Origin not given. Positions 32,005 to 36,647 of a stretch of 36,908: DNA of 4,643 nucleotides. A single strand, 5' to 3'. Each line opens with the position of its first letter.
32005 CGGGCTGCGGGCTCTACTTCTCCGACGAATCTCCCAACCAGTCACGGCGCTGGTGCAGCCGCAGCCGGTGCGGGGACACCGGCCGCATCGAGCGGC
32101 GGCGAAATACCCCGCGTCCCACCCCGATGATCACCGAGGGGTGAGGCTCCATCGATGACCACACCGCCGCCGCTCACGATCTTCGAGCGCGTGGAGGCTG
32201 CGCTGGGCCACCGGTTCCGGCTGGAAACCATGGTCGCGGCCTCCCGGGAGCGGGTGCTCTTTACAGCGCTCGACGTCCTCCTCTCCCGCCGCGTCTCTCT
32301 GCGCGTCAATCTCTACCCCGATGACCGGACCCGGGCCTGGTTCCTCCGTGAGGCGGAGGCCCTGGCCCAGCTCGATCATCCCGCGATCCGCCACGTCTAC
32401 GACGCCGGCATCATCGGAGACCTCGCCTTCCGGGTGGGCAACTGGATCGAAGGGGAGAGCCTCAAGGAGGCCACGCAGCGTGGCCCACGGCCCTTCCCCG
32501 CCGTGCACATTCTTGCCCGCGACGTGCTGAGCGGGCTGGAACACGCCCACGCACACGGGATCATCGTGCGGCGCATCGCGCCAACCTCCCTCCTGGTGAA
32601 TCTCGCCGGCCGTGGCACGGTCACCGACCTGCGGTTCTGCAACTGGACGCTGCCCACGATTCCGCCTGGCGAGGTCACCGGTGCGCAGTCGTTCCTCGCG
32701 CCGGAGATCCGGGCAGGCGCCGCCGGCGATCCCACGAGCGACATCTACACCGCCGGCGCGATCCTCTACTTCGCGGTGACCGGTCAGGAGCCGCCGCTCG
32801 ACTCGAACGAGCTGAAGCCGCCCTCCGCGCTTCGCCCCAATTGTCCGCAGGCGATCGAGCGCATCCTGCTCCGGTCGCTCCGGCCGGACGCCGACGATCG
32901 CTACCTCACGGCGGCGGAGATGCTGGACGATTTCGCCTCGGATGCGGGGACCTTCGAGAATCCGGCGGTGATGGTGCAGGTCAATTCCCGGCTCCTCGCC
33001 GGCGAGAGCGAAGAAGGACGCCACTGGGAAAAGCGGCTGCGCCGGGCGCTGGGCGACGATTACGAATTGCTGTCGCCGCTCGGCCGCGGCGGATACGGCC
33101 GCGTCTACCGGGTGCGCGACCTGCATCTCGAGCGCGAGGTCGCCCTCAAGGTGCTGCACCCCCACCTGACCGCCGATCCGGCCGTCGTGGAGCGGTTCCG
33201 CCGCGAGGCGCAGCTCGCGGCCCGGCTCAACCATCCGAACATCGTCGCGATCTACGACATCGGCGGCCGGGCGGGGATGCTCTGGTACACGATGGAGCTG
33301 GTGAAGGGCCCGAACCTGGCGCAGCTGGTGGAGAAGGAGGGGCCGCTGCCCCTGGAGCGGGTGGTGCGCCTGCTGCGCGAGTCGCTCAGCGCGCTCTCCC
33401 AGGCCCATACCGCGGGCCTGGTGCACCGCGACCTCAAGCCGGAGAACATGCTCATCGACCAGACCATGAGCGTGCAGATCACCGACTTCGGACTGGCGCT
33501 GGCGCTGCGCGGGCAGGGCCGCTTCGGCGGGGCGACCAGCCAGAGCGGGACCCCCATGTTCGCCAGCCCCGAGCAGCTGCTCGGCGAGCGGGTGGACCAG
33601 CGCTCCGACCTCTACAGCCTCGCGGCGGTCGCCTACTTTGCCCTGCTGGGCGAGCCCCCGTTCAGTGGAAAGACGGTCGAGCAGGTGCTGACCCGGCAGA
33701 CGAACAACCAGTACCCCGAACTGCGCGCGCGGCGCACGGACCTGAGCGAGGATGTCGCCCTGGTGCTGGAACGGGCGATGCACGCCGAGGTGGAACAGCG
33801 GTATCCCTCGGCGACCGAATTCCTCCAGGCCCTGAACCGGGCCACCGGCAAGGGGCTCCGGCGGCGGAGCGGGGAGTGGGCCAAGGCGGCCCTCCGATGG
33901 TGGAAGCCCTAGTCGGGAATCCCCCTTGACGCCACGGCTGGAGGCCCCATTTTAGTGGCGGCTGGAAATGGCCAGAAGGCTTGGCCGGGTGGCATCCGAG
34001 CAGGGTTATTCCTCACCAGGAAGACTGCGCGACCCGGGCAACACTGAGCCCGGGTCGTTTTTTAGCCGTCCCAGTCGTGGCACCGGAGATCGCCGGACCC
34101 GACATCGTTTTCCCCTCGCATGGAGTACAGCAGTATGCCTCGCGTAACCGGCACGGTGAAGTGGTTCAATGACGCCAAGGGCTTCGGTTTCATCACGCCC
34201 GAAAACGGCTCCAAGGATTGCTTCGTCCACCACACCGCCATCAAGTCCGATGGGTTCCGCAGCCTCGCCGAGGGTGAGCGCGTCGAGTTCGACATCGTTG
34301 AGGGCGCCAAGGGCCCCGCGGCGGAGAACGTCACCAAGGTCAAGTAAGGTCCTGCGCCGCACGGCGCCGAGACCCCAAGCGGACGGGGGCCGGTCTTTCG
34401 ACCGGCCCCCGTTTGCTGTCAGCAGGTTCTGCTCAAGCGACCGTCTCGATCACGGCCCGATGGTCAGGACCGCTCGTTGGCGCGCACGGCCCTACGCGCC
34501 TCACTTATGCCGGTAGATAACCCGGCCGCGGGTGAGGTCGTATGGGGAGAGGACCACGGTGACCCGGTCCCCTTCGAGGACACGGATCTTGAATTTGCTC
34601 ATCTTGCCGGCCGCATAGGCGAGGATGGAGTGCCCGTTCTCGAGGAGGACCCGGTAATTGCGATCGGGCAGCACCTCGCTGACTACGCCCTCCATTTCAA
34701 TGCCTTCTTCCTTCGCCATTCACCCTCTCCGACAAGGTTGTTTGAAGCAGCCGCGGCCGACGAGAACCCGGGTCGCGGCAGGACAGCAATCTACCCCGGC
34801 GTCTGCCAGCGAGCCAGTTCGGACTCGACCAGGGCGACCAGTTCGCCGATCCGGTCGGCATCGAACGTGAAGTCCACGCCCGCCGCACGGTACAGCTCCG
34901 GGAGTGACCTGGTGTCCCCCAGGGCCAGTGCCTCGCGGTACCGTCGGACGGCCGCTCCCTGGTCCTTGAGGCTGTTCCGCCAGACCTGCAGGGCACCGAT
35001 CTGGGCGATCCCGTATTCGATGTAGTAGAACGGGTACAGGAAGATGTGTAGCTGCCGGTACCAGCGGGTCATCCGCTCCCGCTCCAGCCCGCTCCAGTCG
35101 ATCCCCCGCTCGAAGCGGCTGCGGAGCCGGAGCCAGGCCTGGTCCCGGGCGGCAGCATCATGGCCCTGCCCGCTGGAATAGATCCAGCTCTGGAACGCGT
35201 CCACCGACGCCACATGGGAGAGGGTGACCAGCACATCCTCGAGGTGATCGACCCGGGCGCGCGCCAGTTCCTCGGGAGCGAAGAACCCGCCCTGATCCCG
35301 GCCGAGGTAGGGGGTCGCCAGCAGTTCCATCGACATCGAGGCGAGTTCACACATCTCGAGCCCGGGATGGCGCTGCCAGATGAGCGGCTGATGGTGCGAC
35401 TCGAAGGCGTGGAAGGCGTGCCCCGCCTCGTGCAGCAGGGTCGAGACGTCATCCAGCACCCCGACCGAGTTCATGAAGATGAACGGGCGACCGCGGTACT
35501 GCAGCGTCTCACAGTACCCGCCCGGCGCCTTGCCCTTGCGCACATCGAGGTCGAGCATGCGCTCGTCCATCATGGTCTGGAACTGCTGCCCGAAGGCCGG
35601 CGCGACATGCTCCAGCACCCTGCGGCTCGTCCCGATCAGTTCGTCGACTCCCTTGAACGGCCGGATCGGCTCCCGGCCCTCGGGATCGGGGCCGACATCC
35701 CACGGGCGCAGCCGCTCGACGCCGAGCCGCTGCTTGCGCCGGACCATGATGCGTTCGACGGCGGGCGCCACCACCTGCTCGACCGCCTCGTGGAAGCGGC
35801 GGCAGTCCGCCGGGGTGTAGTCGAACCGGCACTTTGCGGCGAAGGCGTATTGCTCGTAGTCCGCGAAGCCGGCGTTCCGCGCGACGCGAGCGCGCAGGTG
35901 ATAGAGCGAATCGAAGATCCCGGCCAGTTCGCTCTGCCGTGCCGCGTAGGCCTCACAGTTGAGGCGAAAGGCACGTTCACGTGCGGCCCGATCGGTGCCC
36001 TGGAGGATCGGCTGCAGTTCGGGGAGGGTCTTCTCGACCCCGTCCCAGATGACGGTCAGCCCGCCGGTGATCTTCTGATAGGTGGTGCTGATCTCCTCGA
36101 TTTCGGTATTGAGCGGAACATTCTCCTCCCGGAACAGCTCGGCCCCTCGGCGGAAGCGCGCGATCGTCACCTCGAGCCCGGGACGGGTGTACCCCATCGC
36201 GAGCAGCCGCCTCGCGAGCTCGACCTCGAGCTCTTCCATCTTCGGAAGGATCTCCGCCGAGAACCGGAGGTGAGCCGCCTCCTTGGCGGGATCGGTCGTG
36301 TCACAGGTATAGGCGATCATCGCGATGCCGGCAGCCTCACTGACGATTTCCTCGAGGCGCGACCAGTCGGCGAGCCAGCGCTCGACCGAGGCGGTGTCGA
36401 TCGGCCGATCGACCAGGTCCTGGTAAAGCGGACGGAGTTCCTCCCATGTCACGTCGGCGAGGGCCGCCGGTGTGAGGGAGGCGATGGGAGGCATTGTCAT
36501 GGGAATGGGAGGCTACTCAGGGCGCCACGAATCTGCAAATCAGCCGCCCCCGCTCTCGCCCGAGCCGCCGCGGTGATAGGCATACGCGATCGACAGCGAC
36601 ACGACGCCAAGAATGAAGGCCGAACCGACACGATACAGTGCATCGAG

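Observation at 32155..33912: Bacterial kinase built as N-terminal pseudokinase plus C-terminal active Hanks kinase (JAK-like JH2-JH1 order)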

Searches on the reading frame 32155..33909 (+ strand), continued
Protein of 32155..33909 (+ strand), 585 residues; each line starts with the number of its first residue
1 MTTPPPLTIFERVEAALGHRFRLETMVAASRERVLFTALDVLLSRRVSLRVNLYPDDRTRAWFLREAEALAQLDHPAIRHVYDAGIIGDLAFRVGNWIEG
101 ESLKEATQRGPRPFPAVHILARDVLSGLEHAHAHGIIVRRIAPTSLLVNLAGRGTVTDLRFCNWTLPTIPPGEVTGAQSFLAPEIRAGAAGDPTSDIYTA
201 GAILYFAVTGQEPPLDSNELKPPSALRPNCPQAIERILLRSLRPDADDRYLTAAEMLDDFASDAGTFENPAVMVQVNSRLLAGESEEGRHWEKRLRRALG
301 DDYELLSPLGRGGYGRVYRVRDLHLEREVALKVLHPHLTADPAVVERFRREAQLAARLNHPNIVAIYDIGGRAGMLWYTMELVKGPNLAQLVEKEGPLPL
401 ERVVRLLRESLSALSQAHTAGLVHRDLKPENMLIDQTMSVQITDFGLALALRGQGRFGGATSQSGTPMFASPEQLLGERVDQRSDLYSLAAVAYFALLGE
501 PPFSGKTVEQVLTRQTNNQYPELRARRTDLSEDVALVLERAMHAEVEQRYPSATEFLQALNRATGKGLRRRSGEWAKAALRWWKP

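Call 72: find_homologous_proteins(query=A3, max_evalue=1e-30)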
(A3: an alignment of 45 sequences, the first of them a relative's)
Query A3 (45 sequences) (979 aa, profile of the alignment): 8000 proteins with E <= 1e-30 among 8000 candidates; the best 120 are listed.
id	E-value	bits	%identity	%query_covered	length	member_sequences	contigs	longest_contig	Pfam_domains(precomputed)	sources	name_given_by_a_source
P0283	1.1e-260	886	37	55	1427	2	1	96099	PF07714.24,PF00069.32,PF03109.23,PF13401.13,PF17667.8,PF01636.30,PF13191.13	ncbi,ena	-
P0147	1.3e-244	832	100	100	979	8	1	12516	PF07714.24,PF00069.32,PF03109.23,PF08308.18,PF14531.13,PF13620.13,PF01163.29,PF17667.8,PF01636.30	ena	-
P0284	1.5e-239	816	57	100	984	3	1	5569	PF07714.24,PF00069.32,PF03109.23,PF08308.18,PF14531.13,PF13620.13,PF17667.8,PF01636.30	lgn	-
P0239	1.8e-235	802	33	100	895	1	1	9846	PF06293.21,PF07714.24,PF00069.32,PF03109.23,PF08308.18,PF14531.13,PF01163.29,PF01636.30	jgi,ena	-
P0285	1.2e-234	799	53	100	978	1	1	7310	PF07714.24,PF00069.32,PF12330.15,PF03109.23,PF08308.18,PF14531.13,PF13620.13,PF17667.8,PF01636.30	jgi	jgi:serine/threonine protein kinase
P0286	1.3e-234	799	54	100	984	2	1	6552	PF07714.24,PF00069.32,PF12330.15,PF03109.23,PF08308.18,PF14531.13,PF13620.13,PF17667.8,PF01636.30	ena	-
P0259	2.2e-234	799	43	61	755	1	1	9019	PF07714.24,PF00069.32,PF03109.23,PF14531.13,PF17667.8,PF01636.30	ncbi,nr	ncbi:serine/threonine protein kinase, partial [candidate division KSB1 bacterium]|nr:serine/threonin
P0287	2.7e-233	795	54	99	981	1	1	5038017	PF07714.24,PF00069.32,PF13715.13,PF12330.15,PF03109.23,PF08308.18,PF14531.13,PF13620.13,PF17667.8,PF01636.30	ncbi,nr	ncbi:MAG: serine/threonine protein kinase [Gemmatimonadota bacterium]|nr:MAG: serine/threonine prote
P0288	3.1e-233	795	53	100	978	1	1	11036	PF07714.24,PF00069.32,PF12330.15,PF03109.23,PF08308.18,PF14531.13,PF13620.13,PF17667.8,PF01636.30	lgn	-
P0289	1.6e-231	789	46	56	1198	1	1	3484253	PF07714.24,PF00069.32,PF25174.2,PF26549.1,PF00930.28,PF03109.23,PF14531.13,PF26550.2,PF07676.19,PF17667.8,PF01636.30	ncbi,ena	-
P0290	4.1e-231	788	43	63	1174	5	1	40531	PF07714.24,PF00069.32,PF26549.1,PF00930.28,PF03109.23,PF14531.13,PF26550.2,PF07676.19,PF17667.8,PF01636.30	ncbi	ncbi:MAG TPA: protein kinase [Thermoanaerobaculia bacterium]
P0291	5.8e-231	787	49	60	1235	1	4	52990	PF13431.13,PF13414.13,PF13176.13,PF12569.15,PF13428.13,PF17667.8,PF07721.21,PF14559.13,PF07714.24,PF00069.32,PF17874.8,PF00515.35,PF03109.23,PF12895.14,PF13424.13,PF21033.5,PF14531.13,PF13432.13,PF13181.13,PF07719.24,PF01636.30,PF13174.13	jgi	-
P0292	9.5e-231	787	54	98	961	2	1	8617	PF07714.24,PF00069.32,PF12330.15,PF03109.23,PF08308.18,PF14531.13,PF13620.13,PF17667.8,PF01636.30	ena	-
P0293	2.4e-229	782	45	56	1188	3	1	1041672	PF07714.24,PF00069.32,PF26549.1,PF00930.28,PF03109.23,PF14531.13,PF26550.2,PF07676.19,PF17667.8,PF01636.30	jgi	jgi:serine/threonine protein kinase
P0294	6.2e-228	777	45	62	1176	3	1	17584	PF07714.24,PF10647.16,PF00069.32,PF26549.1,PF00930.28,PF03109.23,PF14531.13,PF26550.2,PF07676.19,PF17667.8,PF01636.30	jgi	jgi:eukaryotic-like serine/threonine-protein kinase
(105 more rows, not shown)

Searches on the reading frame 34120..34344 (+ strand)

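Call 14: search_protein_families(library=pfam, proteins=[window:34120-34344:+], max_evalue=0.001)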
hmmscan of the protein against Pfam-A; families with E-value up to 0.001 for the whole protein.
window:34120-34344:+ (75 aa): 2 families
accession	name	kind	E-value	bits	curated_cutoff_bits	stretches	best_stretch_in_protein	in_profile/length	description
PF00313.28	CSD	-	2.4e-31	107.9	27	1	10-73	2-65/66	'Cold-shock' DNA-binding domain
PF08206.17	OB_RNB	-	6.8e-05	22.9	24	1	19-42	7-30/58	Ribonuclease B OB domain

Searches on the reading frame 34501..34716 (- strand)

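Call 14: search_protein_families(library=pfam, proteins=[window:34501-34716:-], max_evalue=0.001)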
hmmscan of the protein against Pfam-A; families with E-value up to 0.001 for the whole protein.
window:34501-34716:- (71 aa): 1 family
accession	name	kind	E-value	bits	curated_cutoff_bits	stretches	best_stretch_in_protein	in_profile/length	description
PF01176.25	eIF-1a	-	1.3e-22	79.7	30.2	1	6-69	1-64/64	Translation initiation factor 1A / IF-1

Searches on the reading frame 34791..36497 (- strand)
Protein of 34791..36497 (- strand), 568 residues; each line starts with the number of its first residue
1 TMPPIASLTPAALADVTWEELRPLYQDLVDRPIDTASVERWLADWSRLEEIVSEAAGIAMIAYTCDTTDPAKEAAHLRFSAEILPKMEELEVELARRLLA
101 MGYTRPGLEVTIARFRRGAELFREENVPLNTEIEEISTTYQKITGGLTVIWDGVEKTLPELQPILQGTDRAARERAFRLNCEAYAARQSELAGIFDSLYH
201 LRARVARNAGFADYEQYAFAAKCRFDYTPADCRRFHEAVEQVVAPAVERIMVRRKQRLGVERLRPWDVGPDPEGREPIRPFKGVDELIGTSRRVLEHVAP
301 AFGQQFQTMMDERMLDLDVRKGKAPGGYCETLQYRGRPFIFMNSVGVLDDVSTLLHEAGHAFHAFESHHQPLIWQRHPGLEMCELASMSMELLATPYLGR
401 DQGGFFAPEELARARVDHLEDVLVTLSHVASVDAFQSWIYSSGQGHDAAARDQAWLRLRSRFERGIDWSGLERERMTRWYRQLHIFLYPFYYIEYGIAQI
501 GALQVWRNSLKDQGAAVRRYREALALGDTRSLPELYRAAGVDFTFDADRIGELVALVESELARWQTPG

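Call 14: search_protein_families(library=pfam, proteins=[window:34791-36497:-], max_evalue=0.001)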
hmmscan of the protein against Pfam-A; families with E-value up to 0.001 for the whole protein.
window:34791-36497:- (568 aa): 1 family
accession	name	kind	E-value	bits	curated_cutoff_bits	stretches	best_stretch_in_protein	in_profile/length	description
PF01432.26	Peptidase_M3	-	2.8e-41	142.8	27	1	167-547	5-449/457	Peptidase family M3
